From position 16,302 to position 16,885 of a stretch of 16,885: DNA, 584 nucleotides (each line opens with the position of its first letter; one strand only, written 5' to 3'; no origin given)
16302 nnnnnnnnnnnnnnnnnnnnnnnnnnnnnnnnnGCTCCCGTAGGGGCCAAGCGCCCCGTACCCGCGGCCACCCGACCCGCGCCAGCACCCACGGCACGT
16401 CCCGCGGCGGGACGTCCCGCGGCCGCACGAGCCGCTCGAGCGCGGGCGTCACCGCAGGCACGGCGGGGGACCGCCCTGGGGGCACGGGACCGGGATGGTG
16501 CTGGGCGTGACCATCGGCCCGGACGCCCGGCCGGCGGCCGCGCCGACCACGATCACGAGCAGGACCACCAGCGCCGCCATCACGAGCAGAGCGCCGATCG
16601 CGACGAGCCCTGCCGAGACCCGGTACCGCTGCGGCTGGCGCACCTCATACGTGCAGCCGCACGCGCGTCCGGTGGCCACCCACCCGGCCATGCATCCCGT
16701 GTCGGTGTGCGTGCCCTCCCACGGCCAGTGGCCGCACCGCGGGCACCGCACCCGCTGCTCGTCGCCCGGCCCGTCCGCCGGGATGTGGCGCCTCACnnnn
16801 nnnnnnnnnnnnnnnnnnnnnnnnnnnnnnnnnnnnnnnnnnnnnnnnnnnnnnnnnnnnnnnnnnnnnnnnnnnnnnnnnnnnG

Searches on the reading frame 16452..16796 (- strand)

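Call 58: search_protein_families(library=pfam, proteins=[window:16452-16796:-], max_evalue=0.1)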
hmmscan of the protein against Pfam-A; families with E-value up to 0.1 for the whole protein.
window:16452-16796:- (115 aa): 1 family
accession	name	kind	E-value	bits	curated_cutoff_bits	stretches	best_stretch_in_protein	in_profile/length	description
PF13717.11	Zn_ribbon_4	-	0.066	13.6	30.3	0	10-23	20-33/36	zinc-ribbon domain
